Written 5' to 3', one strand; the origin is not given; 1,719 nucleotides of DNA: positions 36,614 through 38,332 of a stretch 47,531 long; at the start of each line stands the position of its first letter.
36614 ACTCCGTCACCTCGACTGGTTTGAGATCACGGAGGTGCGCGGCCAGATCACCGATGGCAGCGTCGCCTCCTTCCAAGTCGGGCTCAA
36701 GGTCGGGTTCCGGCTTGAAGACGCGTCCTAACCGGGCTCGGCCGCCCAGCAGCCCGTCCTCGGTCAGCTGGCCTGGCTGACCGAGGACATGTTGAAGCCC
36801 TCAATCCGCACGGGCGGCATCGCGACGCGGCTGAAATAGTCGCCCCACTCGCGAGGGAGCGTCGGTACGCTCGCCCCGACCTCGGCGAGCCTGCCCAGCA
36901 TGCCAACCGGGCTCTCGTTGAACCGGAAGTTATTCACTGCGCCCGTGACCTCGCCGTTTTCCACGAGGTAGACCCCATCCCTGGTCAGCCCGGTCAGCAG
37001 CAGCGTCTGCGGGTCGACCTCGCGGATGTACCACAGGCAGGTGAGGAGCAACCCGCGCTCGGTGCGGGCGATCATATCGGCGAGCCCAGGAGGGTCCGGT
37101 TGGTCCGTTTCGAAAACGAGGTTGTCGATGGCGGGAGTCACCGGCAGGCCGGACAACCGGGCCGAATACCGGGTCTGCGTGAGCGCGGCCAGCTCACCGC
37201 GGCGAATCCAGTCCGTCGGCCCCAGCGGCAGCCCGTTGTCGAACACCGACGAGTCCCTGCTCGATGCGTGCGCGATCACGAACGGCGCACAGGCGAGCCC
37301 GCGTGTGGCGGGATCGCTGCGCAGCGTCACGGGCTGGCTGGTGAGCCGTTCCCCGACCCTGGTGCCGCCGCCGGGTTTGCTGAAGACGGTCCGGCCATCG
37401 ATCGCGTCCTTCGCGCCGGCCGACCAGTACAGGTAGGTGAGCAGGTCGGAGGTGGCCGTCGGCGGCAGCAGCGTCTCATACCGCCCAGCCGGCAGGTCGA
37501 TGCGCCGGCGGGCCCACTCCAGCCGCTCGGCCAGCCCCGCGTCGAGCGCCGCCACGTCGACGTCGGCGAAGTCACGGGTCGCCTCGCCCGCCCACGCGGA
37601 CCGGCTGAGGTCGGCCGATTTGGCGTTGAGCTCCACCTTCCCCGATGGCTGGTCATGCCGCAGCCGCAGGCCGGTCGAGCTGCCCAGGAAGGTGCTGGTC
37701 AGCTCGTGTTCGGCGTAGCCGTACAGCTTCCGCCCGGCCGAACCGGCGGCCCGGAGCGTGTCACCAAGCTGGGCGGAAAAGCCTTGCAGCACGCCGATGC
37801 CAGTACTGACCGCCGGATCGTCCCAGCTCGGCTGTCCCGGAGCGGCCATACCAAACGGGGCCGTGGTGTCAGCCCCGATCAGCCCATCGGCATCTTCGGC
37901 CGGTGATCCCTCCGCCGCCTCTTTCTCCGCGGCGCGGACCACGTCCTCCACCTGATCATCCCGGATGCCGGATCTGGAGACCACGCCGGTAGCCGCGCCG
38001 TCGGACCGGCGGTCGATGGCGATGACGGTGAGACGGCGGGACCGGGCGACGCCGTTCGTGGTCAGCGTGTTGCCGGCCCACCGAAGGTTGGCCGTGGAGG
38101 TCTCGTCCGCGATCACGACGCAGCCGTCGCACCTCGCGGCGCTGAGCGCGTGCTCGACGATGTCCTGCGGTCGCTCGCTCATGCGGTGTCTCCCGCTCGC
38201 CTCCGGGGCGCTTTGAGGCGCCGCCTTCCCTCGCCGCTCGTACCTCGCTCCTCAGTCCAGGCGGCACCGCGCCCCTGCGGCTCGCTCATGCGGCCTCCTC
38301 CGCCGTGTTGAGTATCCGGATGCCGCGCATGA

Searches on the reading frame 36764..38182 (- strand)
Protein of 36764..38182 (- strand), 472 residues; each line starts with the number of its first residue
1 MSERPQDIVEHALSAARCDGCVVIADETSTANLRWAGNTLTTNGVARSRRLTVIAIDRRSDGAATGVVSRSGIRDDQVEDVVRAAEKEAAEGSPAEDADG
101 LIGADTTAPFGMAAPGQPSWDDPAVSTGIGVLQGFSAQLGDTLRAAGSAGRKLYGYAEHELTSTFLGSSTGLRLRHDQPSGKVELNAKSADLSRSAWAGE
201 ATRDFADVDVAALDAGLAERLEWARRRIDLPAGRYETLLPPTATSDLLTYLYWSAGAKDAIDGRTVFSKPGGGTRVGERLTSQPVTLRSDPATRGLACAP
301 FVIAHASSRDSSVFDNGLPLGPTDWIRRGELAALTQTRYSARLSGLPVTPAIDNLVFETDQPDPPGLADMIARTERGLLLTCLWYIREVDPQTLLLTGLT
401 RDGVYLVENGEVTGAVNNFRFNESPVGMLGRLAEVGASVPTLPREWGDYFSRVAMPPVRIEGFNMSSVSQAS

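Call 71: search_protein_families(library=pfam, proteins=[window:36764-38182:-], max_evalue=0.0001)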
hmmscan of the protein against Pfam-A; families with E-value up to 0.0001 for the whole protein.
window:36764-38182:- (472 aa): 1 family
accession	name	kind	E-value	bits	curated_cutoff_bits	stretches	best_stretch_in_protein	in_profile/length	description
PF19289.4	PmbA_TldD_3rd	-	6.9e-28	97.8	22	1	233-466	2-219/220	PmbA/TldA metallopeptidase C-terminal domain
